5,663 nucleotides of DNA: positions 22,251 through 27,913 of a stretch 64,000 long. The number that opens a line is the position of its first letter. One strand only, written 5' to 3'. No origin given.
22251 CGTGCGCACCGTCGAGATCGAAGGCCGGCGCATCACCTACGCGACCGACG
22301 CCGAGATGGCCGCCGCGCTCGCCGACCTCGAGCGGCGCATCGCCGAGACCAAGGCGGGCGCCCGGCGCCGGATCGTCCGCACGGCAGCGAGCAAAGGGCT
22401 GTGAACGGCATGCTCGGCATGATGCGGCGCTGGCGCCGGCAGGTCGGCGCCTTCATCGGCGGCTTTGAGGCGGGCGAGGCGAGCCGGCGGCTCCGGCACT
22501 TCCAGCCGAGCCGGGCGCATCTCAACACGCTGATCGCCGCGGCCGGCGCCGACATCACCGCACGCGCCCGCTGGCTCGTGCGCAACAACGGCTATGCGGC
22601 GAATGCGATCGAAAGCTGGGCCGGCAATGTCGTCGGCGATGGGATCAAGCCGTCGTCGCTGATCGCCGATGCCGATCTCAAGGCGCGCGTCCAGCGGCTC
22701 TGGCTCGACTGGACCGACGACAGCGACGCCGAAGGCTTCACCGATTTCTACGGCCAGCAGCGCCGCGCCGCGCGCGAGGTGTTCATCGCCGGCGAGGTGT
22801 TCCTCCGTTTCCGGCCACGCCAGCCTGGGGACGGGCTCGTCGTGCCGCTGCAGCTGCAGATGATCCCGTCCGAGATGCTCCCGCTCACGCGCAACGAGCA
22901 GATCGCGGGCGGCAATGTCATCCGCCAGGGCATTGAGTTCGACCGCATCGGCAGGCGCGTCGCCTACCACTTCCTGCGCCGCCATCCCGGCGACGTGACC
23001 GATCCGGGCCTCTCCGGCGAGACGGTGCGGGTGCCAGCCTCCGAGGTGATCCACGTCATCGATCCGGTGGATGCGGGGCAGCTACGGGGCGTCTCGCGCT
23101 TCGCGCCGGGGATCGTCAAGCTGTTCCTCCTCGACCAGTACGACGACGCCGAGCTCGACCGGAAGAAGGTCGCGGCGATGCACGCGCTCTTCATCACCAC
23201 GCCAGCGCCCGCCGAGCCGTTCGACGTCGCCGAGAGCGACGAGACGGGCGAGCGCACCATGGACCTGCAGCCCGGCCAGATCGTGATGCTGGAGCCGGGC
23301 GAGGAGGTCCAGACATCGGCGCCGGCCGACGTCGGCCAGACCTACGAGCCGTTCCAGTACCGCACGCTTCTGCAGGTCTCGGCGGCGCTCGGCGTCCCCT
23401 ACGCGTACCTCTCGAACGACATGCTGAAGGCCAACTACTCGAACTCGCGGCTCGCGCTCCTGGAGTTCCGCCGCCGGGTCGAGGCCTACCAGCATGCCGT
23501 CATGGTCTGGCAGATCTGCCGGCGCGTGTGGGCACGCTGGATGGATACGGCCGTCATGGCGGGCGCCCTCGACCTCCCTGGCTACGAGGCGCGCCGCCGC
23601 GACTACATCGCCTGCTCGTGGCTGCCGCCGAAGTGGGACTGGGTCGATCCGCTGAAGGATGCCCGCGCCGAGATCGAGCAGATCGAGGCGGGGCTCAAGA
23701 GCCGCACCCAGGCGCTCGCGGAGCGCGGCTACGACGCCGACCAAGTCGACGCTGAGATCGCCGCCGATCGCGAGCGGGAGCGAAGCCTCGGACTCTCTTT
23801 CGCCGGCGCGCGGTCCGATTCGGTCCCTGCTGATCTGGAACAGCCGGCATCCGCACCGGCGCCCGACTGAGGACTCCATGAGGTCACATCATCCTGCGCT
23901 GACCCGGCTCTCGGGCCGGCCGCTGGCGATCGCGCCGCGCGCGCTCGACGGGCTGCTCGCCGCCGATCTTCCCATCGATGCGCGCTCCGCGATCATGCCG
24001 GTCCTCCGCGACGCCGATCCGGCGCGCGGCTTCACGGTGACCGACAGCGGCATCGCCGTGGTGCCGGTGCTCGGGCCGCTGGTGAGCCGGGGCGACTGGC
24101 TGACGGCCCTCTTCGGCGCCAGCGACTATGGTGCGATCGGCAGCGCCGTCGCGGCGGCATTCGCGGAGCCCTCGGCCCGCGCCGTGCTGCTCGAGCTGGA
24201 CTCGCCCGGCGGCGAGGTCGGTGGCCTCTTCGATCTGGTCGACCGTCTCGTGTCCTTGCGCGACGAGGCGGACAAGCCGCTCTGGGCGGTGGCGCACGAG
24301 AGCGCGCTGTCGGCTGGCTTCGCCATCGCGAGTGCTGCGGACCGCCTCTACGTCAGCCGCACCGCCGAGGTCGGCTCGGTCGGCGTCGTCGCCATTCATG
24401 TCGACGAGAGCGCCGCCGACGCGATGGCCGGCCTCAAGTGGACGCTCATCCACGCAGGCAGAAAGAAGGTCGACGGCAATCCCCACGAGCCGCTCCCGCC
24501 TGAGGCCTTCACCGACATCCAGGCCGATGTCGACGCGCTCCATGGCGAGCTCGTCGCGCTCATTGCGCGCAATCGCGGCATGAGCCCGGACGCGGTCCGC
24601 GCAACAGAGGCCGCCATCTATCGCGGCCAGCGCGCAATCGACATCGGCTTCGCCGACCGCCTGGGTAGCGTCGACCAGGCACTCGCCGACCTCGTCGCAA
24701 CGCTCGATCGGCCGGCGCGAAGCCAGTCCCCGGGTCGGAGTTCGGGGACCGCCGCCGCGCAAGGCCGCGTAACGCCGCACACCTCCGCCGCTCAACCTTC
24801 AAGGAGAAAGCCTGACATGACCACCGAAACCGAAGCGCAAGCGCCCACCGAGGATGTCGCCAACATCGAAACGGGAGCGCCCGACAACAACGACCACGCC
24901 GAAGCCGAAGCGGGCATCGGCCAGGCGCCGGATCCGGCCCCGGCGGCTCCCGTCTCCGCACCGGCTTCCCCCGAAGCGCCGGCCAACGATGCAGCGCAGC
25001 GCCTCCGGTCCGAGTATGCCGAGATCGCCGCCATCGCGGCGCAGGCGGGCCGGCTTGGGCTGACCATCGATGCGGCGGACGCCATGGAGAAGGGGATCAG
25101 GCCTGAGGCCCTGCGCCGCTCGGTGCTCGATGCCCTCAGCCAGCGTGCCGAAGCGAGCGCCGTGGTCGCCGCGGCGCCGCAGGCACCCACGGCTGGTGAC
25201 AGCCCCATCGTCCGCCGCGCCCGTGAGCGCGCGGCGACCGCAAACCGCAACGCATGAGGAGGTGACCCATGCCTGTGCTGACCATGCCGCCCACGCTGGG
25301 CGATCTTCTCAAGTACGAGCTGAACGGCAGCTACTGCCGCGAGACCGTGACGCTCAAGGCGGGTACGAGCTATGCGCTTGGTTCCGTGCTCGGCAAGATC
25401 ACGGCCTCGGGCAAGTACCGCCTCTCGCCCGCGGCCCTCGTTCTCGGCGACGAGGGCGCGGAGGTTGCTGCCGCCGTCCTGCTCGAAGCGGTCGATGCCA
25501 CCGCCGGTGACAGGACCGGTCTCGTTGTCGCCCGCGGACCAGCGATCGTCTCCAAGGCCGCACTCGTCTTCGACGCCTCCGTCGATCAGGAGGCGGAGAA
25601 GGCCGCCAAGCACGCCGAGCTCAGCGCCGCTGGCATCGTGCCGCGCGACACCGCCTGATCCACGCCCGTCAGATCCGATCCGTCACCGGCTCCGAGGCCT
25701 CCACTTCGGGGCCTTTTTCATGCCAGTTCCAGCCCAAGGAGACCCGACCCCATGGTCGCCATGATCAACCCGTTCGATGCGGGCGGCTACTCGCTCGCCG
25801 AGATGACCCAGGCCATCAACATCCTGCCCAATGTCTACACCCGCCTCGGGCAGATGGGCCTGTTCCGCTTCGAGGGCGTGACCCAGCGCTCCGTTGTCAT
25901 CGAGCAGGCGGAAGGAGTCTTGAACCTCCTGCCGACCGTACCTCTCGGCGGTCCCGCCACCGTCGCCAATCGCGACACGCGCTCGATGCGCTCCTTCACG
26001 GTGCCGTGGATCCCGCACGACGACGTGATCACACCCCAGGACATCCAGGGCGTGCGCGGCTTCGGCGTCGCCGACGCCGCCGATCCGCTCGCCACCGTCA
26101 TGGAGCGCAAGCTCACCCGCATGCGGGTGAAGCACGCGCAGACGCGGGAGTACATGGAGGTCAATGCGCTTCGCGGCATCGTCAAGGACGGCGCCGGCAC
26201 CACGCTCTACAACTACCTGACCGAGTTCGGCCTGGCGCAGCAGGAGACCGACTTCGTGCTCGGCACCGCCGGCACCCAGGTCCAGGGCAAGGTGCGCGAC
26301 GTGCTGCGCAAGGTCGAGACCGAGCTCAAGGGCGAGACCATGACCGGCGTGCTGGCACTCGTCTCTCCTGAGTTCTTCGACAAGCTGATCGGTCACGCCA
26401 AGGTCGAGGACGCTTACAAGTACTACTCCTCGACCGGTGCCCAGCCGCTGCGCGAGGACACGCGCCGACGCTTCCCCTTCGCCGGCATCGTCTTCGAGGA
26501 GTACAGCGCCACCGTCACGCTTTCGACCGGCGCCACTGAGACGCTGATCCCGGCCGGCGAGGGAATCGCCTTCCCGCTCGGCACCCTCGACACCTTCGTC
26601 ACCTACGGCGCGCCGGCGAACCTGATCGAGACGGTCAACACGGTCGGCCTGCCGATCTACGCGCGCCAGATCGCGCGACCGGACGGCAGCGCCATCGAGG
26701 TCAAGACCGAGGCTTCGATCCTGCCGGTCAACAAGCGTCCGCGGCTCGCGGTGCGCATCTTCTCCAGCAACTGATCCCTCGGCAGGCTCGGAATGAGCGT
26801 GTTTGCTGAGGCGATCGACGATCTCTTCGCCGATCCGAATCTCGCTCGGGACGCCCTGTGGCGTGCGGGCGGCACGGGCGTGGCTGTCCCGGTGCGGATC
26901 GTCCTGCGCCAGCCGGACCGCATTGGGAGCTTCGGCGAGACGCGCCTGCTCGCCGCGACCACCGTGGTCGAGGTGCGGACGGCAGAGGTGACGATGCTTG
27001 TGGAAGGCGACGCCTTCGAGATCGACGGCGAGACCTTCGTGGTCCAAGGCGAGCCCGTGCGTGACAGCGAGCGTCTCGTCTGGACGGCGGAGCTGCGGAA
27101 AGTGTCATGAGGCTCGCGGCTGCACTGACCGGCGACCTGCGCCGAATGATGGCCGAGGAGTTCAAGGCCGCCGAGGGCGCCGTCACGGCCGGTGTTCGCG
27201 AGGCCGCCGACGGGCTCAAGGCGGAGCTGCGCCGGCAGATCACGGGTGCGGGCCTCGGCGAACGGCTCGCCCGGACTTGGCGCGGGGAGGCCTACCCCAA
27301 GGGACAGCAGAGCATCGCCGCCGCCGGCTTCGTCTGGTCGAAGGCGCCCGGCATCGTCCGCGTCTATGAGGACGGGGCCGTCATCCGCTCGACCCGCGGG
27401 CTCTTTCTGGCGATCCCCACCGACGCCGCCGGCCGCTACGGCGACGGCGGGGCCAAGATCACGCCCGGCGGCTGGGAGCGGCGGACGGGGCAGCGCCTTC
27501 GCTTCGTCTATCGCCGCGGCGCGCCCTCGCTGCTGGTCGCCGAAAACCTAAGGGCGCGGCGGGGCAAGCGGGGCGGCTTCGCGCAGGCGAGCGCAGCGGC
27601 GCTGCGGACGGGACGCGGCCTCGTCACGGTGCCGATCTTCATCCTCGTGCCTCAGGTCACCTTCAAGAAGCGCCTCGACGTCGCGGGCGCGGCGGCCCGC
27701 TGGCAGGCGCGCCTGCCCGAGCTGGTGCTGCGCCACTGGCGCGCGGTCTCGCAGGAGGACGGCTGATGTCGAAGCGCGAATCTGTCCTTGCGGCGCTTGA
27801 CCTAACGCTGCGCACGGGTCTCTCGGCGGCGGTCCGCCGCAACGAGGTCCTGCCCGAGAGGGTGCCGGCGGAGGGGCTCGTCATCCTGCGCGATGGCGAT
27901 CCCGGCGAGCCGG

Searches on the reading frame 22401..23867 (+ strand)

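Call 57: search_protein_families(library=pfam, proteins=[window:22401-23867:+], max_evalue=0.001)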
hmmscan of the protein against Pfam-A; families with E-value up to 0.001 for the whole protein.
window:22401-23867:+ (489 aa): 1 family
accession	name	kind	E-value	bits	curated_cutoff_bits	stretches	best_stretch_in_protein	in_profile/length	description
PF05136.18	Phage_portal_2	-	8.8e-114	380.8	32.9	1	28-364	2-354/354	Phage portal protein, lambda family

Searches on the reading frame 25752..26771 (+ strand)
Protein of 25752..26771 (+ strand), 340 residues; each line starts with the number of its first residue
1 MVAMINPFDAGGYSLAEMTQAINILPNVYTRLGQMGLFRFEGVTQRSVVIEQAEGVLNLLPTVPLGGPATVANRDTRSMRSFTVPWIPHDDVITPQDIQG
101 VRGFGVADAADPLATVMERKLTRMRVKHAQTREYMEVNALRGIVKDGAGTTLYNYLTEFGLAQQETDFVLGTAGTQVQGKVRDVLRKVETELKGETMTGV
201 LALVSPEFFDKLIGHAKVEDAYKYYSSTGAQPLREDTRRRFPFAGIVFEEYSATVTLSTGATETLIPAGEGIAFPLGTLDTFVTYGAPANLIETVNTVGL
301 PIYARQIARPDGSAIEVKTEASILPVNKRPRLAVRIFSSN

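Call 57: search_protein_families(library=pfam, proteins=[window:25752-26771:+], max_evalue=0.001)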
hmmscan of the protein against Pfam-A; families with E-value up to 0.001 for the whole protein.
window:25752-26771:+ (340 aa): 1 family
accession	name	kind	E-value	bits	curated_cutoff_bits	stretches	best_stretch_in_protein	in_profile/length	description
PF03864.22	Phage_cap_E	-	3.7e-109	365.2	22.9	1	14-336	1-327/329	Phage major capsid protein E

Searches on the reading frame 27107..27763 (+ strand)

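Call 57: search_protein_families(library=pfam, proteins=[window:27107-27763:+], max_evalue=0.001)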
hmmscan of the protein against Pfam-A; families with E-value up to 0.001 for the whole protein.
window:27107-27763:+ (219 aa): 1 family
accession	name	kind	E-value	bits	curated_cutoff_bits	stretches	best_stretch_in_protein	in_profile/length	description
PF20039.4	DUF6441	-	5.6e-59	199.8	27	1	8-212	13-213/215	Family of unknown function (DUF6441)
